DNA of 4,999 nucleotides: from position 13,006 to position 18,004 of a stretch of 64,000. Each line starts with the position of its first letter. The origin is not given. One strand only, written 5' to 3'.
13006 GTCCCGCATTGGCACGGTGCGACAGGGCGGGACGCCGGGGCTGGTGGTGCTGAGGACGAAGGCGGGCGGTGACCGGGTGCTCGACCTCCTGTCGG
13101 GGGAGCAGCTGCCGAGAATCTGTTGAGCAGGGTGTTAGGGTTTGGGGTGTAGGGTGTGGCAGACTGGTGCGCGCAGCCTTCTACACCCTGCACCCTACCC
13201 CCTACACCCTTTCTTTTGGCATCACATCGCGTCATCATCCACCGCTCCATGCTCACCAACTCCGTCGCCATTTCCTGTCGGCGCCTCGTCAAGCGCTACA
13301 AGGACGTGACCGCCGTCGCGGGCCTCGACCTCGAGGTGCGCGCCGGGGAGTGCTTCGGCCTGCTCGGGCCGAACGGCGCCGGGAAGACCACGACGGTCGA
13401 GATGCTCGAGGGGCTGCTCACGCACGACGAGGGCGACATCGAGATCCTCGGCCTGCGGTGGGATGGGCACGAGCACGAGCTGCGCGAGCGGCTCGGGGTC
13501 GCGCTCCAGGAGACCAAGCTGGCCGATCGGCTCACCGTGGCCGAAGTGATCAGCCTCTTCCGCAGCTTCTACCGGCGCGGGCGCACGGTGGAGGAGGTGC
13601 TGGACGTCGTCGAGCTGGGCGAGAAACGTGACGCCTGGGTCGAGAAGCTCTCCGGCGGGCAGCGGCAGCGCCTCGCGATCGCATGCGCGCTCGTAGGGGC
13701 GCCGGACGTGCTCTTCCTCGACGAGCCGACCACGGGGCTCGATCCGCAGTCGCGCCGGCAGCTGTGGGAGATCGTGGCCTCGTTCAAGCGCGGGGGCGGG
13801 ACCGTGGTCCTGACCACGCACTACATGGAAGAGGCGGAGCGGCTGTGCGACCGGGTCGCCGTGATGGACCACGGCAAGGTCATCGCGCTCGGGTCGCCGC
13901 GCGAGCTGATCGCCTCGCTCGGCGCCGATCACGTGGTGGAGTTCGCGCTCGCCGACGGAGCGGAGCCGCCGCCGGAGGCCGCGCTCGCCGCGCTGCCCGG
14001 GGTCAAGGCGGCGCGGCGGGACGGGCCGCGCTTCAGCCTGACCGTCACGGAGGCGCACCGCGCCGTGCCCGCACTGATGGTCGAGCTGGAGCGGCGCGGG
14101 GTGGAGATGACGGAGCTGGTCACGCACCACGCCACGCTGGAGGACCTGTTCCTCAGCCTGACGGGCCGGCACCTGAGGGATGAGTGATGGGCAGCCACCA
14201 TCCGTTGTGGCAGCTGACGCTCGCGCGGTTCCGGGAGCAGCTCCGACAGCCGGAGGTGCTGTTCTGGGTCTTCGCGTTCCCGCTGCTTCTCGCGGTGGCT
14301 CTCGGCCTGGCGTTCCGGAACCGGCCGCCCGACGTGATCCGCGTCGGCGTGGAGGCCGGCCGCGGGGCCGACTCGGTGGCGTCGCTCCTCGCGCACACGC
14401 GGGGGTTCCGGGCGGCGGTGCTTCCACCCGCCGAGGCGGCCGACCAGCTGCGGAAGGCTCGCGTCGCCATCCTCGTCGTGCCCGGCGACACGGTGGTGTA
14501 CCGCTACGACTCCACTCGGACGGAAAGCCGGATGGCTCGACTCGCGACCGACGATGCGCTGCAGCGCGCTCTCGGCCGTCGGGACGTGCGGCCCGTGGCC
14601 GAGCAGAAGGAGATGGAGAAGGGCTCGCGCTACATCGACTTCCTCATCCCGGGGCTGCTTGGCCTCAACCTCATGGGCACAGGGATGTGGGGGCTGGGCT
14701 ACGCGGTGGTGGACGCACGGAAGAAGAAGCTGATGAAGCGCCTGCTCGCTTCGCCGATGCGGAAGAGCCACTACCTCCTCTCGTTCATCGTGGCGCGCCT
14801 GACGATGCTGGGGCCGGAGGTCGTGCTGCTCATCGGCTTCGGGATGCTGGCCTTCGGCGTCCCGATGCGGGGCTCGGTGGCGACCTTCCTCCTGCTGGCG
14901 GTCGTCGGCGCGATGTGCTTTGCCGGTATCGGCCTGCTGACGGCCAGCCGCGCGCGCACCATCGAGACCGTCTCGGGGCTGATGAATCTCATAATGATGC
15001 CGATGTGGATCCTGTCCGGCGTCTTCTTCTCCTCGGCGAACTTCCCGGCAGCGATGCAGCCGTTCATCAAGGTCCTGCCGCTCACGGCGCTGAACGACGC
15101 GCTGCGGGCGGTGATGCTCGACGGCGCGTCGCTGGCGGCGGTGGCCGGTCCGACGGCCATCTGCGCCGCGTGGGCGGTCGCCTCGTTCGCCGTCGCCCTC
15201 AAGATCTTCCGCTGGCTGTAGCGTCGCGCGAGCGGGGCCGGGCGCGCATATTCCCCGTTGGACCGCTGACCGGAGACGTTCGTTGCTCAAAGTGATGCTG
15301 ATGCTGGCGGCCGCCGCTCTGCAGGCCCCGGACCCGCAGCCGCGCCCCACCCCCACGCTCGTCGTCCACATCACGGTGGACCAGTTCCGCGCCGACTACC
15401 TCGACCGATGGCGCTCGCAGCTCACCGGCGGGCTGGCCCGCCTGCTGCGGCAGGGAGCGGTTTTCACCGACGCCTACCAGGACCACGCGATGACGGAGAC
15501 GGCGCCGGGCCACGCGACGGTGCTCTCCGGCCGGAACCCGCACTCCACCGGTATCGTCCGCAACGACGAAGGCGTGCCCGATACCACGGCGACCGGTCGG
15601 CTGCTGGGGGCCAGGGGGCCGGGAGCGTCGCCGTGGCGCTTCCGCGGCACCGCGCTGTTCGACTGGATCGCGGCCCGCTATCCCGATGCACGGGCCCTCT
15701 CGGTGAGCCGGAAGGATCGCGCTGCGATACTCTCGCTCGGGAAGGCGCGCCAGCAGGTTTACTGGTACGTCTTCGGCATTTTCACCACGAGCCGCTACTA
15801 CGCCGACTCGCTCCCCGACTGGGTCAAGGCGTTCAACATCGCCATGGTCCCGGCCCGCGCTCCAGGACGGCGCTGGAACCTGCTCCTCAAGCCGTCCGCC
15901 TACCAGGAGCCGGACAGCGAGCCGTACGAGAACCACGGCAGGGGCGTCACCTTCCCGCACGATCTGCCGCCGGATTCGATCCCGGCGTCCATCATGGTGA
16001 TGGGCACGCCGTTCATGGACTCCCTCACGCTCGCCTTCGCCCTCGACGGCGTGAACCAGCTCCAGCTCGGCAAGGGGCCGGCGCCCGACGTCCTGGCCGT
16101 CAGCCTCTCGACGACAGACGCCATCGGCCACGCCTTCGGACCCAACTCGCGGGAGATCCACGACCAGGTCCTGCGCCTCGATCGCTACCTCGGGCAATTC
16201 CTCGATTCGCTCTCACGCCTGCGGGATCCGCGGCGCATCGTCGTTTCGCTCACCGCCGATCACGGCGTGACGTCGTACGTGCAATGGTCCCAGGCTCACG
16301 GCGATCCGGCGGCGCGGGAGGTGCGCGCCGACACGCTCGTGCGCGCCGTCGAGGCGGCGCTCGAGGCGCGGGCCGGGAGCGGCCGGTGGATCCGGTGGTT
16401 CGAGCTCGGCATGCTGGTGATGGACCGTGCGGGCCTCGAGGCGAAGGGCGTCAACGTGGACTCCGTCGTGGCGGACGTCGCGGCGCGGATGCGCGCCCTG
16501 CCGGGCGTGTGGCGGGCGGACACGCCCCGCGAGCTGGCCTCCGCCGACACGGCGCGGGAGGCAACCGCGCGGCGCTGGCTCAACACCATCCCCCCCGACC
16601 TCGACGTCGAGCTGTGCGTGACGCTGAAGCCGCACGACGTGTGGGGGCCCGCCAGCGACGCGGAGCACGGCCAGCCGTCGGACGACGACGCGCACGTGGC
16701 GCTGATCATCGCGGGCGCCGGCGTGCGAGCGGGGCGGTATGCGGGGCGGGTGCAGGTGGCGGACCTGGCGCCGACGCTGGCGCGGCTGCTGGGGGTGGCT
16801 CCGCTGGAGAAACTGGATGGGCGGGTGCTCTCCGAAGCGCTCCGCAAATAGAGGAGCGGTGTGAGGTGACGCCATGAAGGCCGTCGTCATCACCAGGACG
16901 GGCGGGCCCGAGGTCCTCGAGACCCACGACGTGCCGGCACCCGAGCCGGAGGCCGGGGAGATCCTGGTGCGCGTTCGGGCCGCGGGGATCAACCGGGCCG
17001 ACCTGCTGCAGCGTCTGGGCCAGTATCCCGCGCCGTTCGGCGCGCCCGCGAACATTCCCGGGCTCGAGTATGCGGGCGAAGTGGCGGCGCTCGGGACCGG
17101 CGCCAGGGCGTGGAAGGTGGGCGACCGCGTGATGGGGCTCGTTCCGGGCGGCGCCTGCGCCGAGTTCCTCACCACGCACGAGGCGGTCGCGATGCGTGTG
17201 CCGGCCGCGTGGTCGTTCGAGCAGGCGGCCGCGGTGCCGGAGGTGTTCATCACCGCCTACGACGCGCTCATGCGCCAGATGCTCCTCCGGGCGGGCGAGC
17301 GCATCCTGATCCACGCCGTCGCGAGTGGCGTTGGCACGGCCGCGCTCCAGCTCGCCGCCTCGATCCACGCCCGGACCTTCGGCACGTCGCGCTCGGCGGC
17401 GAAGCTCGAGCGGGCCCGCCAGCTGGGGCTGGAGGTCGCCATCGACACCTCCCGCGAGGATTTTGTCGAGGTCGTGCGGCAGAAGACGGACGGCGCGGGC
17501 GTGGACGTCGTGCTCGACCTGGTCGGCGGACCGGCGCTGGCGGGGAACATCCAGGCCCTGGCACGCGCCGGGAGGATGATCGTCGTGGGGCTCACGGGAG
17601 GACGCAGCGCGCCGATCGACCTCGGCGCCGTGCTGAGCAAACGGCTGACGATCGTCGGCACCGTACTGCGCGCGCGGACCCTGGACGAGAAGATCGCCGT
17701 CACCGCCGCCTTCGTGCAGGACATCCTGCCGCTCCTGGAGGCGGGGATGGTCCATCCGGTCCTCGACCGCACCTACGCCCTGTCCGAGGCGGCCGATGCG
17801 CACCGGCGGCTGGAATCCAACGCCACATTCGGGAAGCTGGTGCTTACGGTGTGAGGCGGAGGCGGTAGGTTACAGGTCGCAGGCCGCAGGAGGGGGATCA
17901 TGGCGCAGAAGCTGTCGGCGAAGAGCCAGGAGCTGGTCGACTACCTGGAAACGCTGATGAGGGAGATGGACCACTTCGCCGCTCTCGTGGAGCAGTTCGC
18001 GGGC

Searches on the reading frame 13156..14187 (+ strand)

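Call 40: search_protein_families(library=pfam, proteins=[window:13156-14187:+], max_evalue=0.0001)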
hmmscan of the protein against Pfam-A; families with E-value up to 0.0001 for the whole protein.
window:13156-14187:+ (343 aa): 3 families
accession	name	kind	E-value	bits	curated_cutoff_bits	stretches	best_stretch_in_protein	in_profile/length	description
PF00005.33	ABC_tran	-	3.5e-31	109.1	25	1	56-193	3-137/137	ABC transporter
PF13304.12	AAA_21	-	3e-14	54.3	27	1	153-222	228-298/304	AAA domain, putative AbiEii toxin, Type IV TA system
PF13732.12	DrrA1-3_C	-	6.7e-05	24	27.4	0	246-335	1-80/81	ATP-binding protein DrrA1-3-like, C-terminal domain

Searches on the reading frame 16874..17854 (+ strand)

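Call 40: search_protein_families(library=pfam, proteins=[window:16874-17854:+], max_evalue=0.0001)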
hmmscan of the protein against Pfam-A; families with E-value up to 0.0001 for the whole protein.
window:16874-17854:+ (326 aa): 3 families
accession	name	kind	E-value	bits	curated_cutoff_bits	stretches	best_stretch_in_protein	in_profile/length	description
PF00107.32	ADH_zinc_N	-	1.1e-25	90.5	31.8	1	152-267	1-116/129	Zinc-binding dehydrogenase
PF13602.12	ADH_zinc_N_2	-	1.3e-25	91.3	27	1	184-324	1-134/134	Zinc-binding dehydrogenase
PF08240.17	ADH_N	-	1.4e-15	57.9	23.5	1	27-123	2-96/104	Alcohol dehydrogenase GroES-like domain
